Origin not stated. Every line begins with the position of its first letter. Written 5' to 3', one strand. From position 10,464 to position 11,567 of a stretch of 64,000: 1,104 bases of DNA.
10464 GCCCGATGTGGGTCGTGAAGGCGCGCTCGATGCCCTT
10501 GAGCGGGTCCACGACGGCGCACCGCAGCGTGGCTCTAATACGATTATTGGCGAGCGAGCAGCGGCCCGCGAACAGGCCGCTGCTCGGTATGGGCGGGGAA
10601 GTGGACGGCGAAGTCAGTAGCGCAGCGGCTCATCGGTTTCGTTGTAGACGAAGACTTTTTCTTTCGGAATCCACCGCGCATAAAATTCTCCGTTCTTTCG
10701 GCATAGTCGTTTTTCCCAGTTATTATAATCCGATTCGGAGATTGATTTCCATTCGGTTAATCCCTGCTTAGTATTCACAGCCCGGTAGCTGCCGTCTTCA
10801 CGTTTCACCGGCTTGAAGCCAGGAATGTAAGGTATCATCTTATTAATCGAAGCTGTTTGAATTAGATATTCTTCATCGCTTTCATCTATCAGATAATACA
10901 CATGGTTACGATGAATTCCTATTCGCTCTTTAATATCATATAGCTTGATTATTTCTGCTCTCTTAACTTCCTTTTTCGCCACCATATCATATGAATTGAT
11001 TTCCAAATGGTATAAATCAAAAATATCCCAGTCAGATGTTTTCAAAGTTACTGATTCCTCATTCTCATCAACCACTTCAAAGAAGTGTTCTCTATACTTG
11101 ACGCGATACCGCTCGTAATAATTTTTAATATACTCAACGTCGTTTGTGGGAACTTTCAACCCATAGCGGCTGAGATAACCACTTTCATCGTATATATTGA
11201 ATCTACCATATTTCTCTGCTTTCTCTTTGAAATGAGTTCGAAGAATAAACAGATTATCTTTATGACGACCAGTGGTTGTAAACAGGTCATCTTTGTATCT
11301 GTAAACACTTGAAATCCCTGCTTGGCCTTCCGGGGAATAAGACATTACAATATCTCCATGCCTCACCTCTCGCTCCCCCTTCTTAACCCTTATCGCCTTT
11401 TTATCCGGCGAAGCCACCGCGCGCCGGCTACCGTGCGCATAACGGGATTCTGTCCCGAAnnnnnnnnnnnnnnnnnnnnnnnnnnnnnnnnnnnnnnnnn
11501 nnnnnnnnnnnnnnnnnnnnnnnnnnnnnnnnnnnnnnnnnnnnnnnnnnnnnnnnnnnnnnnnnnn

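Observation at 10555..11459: Single-gene low-GC island encoding an orphan 267-aa protein between housekeeping genes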

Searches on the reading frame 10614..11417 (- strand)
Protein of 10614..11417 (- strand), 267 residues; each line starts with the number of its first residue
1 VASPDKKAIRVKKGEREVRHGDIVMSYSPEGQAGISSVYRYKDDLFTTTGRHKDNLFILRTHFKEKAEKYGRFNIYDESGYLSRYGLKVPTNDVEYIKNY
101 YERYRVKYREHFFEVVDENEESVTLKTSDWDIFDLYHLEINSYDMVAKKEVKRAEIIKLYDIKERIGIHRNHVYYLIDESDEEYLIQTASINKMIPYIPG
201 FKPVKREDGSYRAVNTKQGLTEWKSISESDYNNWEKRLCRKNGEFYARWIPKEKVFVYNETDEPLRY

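Call 4: search_protein_families(library=pfam, proteins=[window:10614-11417:-], max_evalue=1)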
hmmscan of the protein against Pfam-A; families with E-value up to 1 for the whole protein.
window:10614-11417:- (267 aa): 0 families

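Call 5: search_protein_families(library=phrogs, proteins=[window:10614-11417:-], max_evalue=1)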
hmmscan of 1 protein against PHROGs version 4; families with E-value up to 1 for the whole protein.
window:10614-11417:- (267 aa): 2 families
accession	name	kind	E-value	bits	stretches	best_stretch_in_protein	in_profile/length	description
phrog_34248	-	unknown function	0.091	14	1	23-84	6-70/104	-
phrog_33822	-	unknown function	0.33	12.1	1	194-236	2-44/71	-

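Call 6: search_protein_families(library=padloc, proteins=[window:10614-11417:-], max_evalue=1)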
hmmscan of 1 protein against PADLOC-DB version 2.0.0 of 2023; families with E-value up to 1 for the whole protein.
window:10614-11417:- (267 aa): 0 families

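Call 7: search_protein_families(library=ncbifam, proteins=[window:10614-11417:-], max_evalue=1)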
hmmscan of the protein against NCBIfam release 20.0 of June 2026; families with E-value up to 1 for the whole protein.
window:10614-11417:- (267 aa): 0 families

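Call 9: find_homologous_proteins(query=window:10614-11417:-, max_evalue=0.01)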
Query window:10614-11417:- (267 aa): 5 proteins with E <= 0.01 among 276 candidates.
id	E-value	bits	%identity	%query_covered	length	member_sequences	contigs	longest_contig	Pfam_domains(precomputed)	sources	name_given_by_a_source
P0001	2.1e-159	547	100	91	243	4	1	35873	-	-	-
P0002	9.3e-33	132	39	79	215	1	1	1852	PF27768.1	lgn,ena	-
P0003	3.5e-23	101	35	78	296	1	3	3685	-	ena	-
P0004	1.7e-16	79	31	87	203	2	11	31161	PF27768.1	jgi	-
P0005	2.5e-6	45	28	87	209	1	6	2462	-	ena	-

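Call 10: search_solved_structures(query=window:10614-11417:-, max_evalue=10)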
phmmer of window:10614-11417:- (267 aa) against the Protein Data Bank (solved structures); distinct sequences matched with E-value up to 10: 0.

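Call 12: search_protein_families(library=pfam, proteins=[P0002, P0003, P0004, P0005], max_evalue=1)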
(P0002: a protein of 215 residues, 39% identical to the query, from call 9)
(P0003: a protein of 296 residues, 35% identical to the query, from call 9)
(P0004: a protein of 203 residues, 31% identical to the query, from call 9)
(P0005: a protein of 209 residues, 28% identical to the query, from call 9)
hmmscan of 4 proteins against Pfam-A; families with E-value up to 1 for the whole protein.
P0002 (215 aa): 0 families

P0003 (296 aa): 1 family
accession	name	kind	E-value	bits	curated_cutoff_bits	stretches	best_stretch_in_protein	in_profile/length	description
PF23030.1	SCAF11-like_C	-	0.1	13.5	27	1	151-198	12-59/95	SCAF11-like, C-terminal domain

P0004 (203 aa): 0 families

P0005 (209 aa): 2 families
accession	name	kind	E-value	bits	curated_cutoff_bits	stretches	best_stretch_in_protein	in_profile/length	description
PF03478.24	Beta-prop_KIB1-4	-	0.079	12.9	27.4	1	70-201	153-242/242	KIB1-4 beta-propeller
PF20111.4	DUF6501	-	0.42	10.9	23.8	0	123-170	5-53/67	Family of unknown function (DUF6501)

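Call 13: find_encoding_contigs(protein=P0004, flank=10000, max_places=6)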
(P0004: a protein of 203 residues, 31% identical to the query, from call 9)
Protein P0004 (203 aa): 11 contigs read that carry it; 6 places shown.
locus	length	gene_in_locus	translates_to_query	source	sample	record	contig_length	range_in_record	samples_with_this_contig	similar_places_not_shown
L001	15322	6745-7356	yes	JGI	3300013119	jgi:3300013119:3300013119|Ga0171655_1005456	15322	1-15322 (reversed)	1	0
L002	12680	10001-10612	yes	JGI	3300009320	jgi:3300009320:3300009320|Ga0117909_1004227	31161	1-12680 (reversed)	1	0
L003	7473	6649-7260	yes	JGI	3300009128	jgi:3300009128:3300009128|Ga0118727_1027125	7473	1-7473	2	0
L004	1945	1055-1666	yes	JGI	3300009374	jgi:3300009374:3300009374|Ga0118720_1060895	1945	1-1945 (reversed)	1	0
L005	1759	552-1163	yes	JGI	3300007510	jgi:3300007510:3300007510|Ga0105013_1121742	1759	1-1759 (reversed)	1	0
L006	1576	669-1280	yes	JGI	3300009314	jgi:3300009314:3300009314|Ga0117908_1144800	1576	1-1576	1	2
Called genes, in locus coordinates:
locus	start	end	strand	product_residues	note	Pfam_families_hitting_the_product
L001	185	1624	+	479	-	PF00589:Phage_integrase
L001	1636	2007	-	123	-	-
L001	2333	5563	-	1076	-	PF08309:LVIVD (weak), PF09826:Beta_propel (faint), PF08309:LVIVD, PF18911:PKD_4 (faint), PF19077:Big_13 (faint), PF22352:K319L-like_PKD (faint), PF07495:Y_Y_Y (faint), PF00801:PKD (weak), +1 more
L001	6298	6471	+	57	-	-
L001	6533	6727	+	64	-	-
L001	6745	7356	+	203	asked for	PF27768:UCP033725 (faint)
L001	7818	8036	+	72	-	-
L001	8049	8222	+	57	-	-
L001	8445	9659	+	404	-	-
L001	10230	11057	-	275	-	PF13489:Methyltransf_23, PF01135:PCMT (weak), PF01209:Ubie_methyltran, PF02353:CMAS (faint), PF08241:Methyltransf_11, PF08242:Methyltransf_12, PF13649:Methyltransf_25, PF13847:Methyltransf_31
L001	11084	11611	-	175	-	PF00132:Hexapep (faint), PF25087:GMPPB_C (faint), PF25084:LbH_EIF2B (faint)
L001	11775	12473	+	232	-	-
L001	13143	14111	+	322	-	PF01545:Cation_efflux, PF16916:ZT_dimer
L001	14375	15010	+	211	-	-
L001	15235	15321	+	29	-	?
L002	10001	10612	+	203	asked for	PF27768:UCP033725 (faint)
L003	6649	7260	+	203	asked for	PF27768:UCP033725 (faint)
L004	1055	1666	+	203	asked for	PF27768:UCP033725 (faint)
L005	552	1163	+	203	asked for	PF27768:UCP033725 (faint)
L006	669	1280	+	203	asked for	PF27768:UCP033725 (faint)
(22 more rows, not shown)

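Call 14: find_encoding_contigs(protein=P0001, flank=10000, max_places=6)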
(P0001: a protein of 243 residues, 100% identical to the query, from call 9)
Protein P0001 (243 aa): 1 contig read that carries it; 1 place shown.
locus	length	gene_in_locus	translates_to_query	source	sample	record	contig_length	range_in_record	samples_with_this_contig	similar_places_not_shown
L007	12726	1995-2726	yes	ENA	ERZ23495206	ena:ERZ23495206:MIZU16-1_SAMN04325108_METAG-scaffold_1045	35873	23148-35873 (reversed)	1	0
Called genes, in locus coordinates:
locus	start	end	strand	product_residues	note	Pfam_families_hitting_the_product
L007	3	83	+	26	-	?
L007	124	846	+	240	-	-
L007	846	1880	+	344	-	PF04055:Radical_SAM, PF08608:Wyosine_form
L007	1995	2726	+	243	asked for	-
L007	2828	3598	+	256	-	-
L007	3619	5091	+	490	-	PF00152:tRNA-synt_2 (faint), PF01409:tRNA-synt_2d, PF17759:tRNA_synthFbeta (weak)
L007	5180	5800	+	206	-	PF00687:Ribosomal_L1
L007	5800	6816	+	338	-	PF00466:Ribosomal_L10, PF17777:RL10P_insert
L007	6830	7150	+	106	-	PF00428:Ribosomal_60s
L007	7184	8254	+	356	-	PF02037:SAP, PF23435:DUF7121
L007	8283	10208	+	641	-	PF16177:ACAS_N, PF00501:AMP-binding, PF13193:AMP-binding_C (weak)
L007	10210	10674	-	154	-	PF14478:DUF4430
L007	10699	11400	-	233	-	-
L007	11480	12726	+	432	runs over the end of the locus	PF00930:DPPIV_N (faint), PF26549:Tricorn_N, PF07676:PD40 (weak), PF26549:Tricorn_N, PF26550:Tricorn_2nd, PF26549:Tricorn_N, PF07676:PD40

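Call 23: search_protein_representatives(protein=window:10614-11417:-)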
Query: 267 residues. Proteins with E-value up to 0.001 (for the whole library): 23; up to 1e-10: 9; up to 1e-30: 2. The best 23 are listed.
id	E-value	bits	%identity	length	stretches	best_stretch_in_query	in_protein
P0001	6.7e-160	547.2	100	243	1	25-267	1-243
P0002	3.0e-33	132.0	42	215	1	60-267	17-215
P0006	2.0e-30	122.7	34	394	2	38-260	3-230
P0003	1.1e-23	100.6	41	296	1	55-267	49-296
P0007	1.7e-18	83.6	39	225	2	37-202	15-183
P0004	5.4e-17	78.7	40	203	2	39-193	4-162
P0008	3.7e-16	75.9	37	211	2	38-191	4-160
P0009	1.4e-13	67.5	39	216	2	36-168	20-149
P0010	7.3e-11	58.6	34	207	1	40-267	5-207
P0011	1.8e-10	57.3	33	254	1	38-267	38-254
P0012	2.8e-10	56.6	36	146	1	151-267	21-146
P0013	6.3e-10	55.5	34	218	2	39-187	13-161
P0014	2.8e-09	53.4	39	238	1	36-267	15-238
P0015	8.1e-09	51.9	33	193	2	38-187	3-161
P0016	1.9e-08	50.7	32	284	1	54-267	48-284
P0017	2.3e-08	50.4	39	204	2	38-129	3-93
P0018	5.0e-08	49.3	33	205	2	37-189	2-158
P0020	2.0e-05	40.7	31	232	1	51-187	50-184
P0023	4.4e-05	39.6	34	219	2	37-139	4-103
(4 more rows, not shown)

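Call 32: find_encoding_contigs(protein=P0003, flank=10000, max_places=4)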
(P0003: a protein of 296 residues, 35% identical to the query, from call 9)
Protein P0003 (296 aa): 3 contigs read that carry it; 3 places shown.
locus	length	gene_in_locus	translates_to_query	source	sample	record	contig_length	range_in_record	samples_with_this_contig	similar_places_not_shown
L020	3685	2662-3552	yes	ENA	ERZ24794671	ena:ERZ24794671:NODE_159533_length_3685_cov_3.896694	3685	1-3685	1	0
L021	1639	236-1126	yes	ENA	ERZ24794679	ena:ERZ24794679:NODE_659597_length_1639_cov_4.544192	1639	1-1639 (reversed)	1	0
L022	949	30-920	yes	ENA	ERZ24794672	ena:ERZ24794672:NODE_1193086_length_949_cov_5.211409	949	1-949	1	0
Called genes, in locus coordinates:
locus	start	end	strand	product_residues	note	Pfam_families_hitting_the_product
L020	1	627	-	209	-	?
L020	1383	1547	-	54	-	-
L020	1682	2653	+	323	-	PF00586:AIRS, PF02769:AIRS_C (weak)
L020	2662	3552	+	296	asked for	-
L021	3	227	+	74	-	?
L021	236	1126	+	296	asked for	-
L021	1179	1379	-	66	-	-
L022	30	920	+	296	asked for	-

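Call 33: find_encoding_contigs(protein=P0006, flank=10000, max_places=4)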
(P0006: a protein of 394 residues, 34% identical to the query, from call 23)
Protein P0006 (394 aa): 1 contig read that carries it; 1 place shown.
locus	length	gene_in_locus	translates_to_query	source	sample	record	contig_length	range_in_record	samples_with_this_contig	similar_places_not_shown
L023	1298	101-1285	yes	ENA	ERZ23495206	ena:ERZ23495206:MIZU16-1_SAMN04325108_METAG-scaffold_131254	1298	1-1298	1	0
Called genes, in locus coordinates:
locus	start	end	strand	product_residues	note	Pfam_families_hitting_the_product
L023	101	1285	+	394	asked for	-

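Call 34: find_encoding_contigs(protein=P0002, flank=10000, max_places=4)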
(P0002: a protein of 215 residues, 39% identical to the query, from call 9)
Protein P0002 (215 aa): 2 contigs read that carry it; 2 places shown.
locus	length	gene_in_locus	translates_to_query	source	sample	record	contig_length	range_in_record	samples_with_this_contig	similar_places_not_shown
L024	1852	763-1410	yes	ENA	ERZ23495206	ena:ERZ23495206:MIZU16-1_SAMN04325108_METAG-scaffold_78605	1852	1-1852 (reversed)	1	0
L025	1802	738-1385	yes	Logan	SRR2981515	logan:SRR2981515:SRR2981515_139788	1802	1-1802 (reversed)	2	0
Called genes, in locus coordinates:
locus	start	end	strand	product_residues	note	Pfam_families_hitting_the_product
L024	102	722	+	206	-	-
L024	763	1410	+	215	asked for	PF27768:UCP033725 (faint)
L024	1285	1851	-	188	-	?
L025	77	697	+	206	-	-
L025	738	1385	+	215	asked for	PF27768:UCP033725 (faint)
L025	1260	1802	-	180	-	?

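Call 36: predict_structure(alignment_id=A1)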
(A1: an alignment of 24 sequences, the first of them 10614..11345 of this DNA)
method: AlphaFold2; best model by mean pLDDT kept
length: 243 residues; sequences in the alignment: 24
mean_pLDDT: 87.1   pTM: 0.80
mean pLDDT of the five models: 87.1, 86.2, 86.2, 85.8, 85.4
residues with pLDDT >= 90: 125; 70-90: 100; 50-70: 11; < 50: 7
segments of 3 or more residues with pLDDT < 50: 1-5
pLDDT, mean of each block of 10 residues (from residue 1): 45 92 86 91 87 73 94 92 95 92 89 86 93 96 94 97 91 87 92 75 86 79 93 88 84
secondary structure, 60 per line:
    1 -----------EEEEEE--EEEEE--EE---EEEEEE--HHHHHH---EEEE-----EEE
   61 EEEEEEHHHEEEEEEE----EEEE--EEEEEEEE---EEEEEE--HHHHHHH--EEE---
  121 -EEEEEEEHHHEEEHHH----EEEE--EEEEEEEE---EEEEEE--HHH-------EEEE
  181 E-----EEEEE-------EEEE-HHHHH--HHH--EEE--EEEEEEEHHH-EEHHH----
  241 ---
elements in order: E12-17 E20-24 E32-37 H40-45 E49-52 E58-66 E70-76 E81-84 E87-94 E98-103 H106-112 E115-117 E122-128 E132-134 E142-145 E148-155 E159-164 E177-181 E187-191 E199-202 H204-208 E216-218 E221-227

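Call 39: fold_search(model_id=the predicted structure, library=pdb)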
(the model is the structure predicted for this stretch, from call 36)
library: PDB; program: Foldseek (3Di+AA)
matches with E <= 10: 663; with E <= 0.001: 0
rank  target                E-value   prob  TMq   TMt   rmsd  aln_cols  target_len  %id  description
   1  5oik_Z                9.8e-03  0.72  0.18  0.12  21.4       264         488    8  Structure of an RNA polymerase II-DSIF transcription elongation complex (released 2017-09-13)
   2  9mlc_Z                1.0e-02  0.30  0.16  0.08  26.6       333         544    8  Pol II-DSIF-SPT6-PAF1c-TFIIS-IWS1-ELOF1-LEDGF-nucleosome activated elongation complex Composite map T (released 2026-01-21)
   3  5ked_B                8.4e-02  0.13  0.15  0.16  17.1       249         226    9  Structure of the 2.65 Angstrom P2(1) crystal of K. pneumonia MrkH (released 2016-08-17)
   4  5vx6_B                1.3e-01  0.10  0.14  0.15  20.1       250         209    8  Structure of Bacillus subtilis Inhibitor of motility (MotI/DgrA) (released 2017-11-22)
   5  3p83_C                1.3e-01  0.08  0.13  0.13  18.1       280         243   11  Structure of the PCNA:RNase HII complex from Archaeoglobus fulgidus. (released 2011-02-02)
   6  4yhc_A                1.6e-01  0.08  0.14  0.10  17.4       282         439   10  Crystal structure of the WD40 domain of SCAP from fission yeast (released 2015-04-01)
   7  3fds_D                2.3e-01  0.05  0.11  0.11  19.3       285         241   10  Structural insight into recruitment of translesion DNA polymerase Dpo4 to sliding clamp PCNA (released 2009-01-20)
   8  5zdn                  2.7e-01  0.08  0.12  0.14  17.7       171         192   10  The complex structure of FomD with CDP (released 2018-07-25)
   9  2oy8                  2.7e-01  0.06  0.13  0.11  21.3       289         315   11  The crystal structure of OspA mutant (released 2008-03-04)
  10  2ol7_A                3.1e-01  0.08  0.14  0.13  19.0       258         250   11  The crystal structure of OspA mutant (released 2007-12-11)
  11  4yhc_B                3.7e-01  0.07  0.14  0.10  16.3       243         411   11  Crystal structure of the WD40 domain of SCAP from fission yeast (released 2015-04-01)
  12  2hii_B                3.9e-01  0.04  0.11  0.11  19.1       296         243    9  heterotrimeric PCNA sliding clamp (released 2006-11-07)
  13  9n7y_B                4.1e-01  0.04  0.09  0.10  18.0       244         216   11  BioSAS-TEVp (C151A, core) bound to TEV protease cleavage peptide (released 2025-07-02)
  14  5v7l                  4.1e-01  0.02  0.10  0.09  20.3       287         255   10  PCNA mutant R61A/D63A Protein Defective in Gene Silencing (released 2018-03-14)
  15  2oy5                  4.3e-01  0.06  0.12  0.12  19.4       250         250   12  The crystal structure of OspA mutant (released 2008-03-04)
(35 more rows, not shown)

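Call 40: fold_search(model_id=the predicted structure, library=viral)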
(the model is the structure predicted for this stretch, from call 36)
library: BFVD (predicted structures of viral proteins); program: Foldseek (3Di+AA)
matches with E <= 10: 683; with E <= 0.001: 0
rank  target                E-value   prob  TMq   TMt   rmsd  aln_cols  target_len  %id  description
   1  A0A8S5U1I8            1.2e-02  0.35  0.14  0.13  17.5       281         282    8  CHAP domain protein [Siphoviridae sp. ctt8434]
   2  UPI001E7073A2         2.4e-02  0.21  0.15  0.14  19.3       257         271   12  (no name look-up for this kind of identifier)
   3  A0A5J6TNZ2            4.6e-02  0.25  0.17  0.18  16.8       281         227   11  (no name in the UniProt tables at hand)
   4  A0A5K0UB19            4.8e-02  0.91  0.18  0.14  10.3       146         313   10  SprT-like domain-containing protein [Yasminevirus sp. GU-2018]
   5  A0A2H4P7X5            5.4e-02  0.63  0.16  0.16  11.5       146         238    7  Uncharacterized protein [Pseudomonas phage ventosus]
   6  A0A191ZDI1            5.4e-02  0.16  0.14  0.12  17.4       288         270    9  (no name in the UniProt tables at hand)
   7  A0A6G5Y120            8.6e-02  0.13  0.14  0.17  17.5       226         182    9  (no name in the UniProt tables at hand)
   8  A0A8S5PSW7            8.6e-02  0.10  0.14  0.09  15.4       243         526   10  Uncharacterized protein [Siphoviridae sp. ctGuJ10]
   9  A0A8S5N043            1.3e-01  0.12  0.14  0.14  17.8       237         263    7  Uncharacterized protein [Siphoviridae sp. ct43U4]
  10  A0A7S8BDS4            1.5e-01  0.04  0.10  0.10  21.5       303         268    8  Proliferating cell nuclear antigen [Medusavirus stheno T3]
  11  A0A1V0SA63            1.5e-01  0.07  0.13  0.13  17.3       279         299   12  Uncharacterized protein [Catovirus CTV1]
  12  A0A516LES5            1.7e-01  0.25  0.18  0.15  12.5       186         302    6  (no name in the UniProt tables at hand)
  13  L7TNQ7                1.9e-01  0.11  0.19  0.06  18.4       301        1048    9  Uncharacterized protein [Haloarcula vallismortis tailed virus 1]
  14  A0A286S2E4            1.9e-01  0.07  0.13  0.09  18.5       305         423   10  Uncharacterized protein [Arthrobacter phage Molivia]
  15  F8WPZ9                2.2e-01  0.04  0.09  0.06  19.0       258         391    8  (no name in the UniProt tables at hand)
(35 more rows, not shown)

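Call 48: find_homologous_proteins(query=A1, max_evalue=0.001)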
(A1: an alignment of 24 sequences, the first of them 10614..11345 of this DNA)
Query A1 (24 sequences) (243 aa, profile of the alignment): 4 proteins with E <= 0.001 among 2536 candidates.
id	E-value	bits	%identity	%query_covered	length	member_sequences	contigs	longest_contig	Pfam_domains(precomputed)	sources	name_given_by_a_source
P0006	9.4e-78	278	31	92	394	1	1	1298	-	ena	-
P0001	9.7e-55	203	100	100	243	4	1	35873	-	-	-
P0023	7.0e-52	194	26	96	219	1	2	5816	-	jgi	-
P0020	3.2e-44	169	29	55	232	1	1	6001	PF27768.1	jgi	-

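Call 49: find_encoding_contigs(protein=P0020, flank=6000, max_places=2)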
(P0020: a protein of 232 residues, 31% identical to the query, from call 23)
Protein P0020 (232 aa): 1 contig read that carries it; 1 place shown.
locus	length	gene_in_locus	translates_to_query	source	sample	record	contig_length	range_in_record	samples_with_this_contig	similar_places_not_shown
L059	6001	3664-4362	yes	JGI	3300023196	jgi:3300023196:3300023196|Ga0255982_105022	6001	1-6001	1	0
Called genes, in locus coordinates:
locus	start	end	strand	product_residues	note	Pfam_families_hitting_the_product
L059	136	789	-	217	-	PF00923:TAL_FSA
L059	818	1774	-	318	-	PF02779:Transket_pyr, PF02780:Transketolase_C, PF22613:Transketolase_C_1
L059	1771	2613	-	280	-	PF13292:DXP_synthase_N, PF00456:Transketolase_N, PF00676:E1_dh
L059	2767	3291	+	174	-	PF01613:Flavin_Reduct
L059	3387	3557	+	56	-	PF03966:Trm112p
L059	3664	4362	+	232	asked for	PF27768:UCP033725 (faint)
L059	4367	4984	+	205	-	-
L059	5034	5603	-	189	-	PF04068:Fer4_RLI, PF04034:Ribo_biogen_C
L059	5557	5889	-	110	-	-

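Call 50: find_encoding_contigs(protein=P0023, flank=6000, max_places=2)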
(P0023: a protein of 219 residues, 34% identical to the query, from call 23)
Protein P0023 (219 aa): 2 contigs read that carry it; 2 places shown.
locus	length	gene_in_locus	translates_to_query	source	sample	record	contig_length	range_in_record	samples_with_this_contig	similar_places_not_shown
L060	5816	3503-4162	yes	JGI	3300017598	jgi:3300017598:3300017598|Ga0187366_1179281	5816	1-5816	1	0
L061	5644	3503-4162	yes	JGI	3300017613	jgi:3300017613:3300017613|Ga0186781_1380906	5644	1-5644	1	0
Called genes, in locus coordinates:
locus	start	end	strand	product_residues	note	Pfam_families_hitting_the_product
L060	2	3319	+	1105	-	?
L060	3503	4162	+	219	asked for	-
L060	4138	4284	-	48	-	-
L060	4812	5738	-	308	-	-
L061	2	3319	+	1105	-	?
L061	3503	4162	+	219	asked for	-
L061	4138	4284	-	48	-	-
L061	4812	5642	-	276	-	?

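Call 51: find_encoding_contigs(protein=P0007, flank=6000, max_places=2)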
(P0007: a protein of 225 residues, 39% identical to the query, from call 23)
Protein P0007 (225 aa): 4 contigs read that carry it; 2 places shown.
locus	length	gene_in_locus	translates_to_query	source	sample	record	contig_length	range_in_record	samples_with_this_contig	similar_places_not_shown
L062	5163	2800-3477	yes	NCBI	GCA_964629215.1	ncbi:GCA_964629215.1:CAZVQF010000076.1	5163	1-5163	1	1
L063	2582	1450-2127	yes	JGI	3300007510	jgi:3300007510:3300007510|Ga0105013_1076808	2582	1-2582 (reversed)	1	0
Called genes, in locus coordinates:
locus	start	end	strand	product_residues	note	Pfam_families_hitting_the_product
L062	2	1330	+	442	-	?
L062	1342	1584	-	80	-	-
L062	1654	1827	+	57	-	-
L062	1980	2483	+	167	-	-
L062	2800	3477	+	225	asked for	-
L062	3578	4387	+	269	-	-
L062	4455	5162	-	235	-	?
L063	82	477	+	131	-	-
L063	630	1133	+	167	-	-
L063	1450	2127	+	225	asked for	-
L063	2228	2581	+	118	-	?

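Call 65: search_solved_structures(query=A1, max_evalue=10)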
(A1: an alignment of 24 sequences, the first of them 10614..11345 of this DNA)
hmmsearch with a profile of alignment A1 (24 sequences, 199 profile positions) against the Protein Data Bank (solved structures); distinct sequences matched with E-value up to 10: 3.
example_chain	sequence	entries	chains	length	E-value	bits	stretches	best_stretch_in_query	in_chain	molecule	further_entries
7pb3_AAA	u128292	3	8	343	0.072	16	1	65-126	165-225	Proline racemase A (AsProR)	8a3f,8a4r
9dia_C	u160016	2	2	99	1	12.2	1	94-132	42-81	NeoNectin candidate 2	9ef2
6kmh_C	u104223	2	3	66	1.1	12.1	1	74-127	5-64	Amyloid-beta A4 precursor protein-binding family A member 1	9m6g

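Call 80: search_dna_similar(query=window:10614-11345:-, collection=phages, mode=protein, max_evalue=0.01, max_rows=10)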
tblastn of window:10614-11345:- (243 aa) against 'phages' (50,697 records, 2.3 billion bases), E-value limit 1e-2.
No match.

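Call 81: search_dna_similar(query=window:10614-11345:-, collection=plasmids, mode=protein, max_evalue=0.01, max_rows=10)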
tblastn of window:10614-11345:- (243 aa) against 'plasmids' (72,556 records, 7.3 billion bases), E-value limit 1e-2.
No match.

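Call 83: find_related_loci(query=A4, collection=viral_contigs, flank=8000)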
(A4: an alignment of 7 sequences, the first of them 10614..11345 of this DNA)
Query A4 (243 aa) in viral_contigs; peptide patterns used: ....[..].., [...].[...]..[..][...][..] (x = any residue, [..] = any of these).
160 stretches matched a pattern, but none encodes a relative of the query by tblastn (E <= 1e-3).

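Call 84: find_related_loci(query=A4, collection=genome_contigs, flank=8000)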
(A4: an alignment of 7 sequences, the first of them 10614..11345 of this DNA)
Query A4 (243 aa) in genome_contigs; peptide patterns used: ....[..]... (x = any residue, [..] = any of these).
28 stretches matched a pattern, but none encodes a relative of the query by tblastn (E <= 1e-3).

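Call 85: find_related_loci(query=A4, collection=metagenome_contigs, flank=8000)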
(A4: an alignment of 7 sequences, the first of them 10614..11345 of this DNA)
Query A4 (243 aa) in metagenome_contigs; peptide patterns used: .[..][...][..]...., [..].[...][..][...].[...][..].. (x = any residue, [..] = any of these).
600 stretches matched a pattern, but none encodes a relative of the query by tblastn (E <= 1e-3).

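Call 86: list_cluster_members(proteins=[P0008, P0009, P0010, P0011, P0013, P0014, P0015, P0016, P0017, P0018])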
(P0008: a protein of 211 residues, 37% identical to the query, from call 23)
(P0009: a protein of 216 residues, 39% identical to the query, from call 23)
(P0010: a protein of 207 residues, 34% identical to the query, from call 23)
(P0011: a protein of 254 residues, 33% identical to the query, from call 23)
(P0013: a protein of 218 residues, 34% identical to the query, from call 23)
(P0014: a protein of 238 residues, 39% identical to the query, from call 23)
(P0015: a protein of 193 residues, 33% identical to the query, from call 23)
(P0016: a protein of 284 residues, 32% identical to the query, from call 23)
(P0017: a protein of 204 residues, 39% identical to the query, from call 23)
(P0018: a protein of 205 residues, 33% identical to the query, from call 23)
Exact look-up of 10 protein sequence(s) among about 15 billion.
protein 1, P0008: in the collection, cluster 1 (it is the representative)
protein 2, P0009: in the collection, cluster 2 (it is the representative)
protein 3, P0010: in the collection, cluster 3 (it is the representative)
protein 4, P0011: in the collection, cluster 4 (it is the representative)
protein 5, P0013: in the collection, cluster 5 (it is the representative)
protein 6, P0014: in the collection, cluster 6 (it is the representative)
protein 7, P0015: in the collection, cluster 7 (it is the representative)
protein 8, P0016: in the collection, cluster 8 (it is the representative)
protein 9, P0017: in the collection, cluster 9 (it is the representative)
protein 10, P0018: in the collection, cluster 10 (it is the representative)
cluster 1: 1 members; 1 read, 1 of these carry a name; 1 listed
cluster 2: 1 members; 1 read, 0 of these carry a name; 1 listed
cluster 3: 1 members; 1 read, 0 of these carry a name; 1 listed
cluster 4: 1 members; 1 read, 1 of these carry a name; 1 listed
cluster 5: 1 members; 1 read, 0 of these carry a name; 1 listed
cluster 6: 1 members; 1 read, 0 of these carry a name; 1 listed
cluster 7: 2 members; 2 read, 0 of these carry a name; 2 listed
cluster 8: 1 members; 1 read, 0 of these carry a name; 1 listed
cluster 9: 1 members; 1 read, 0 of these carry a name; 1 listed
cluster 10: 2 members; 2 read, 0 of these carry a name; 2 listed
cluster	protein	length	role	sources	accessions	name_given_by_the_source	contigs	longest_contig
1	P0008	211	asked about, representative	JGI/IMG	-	hypothetical protein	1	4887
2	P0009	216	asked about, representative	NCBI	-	-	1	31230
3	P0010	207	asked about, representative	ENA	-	-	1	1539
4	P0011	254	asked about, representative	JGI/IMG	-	hypothetical protein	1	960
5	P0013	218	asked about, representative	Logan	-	-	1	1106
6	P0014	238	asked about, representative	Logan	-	-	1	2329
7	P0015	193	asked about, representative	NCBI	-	-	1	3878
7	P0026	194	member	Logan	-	-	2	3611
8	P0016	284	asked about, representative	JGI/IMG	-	-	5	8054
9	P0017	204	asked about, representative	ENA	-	-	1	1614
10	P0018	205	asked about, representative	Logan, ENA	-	-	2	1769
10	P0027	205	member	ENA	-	-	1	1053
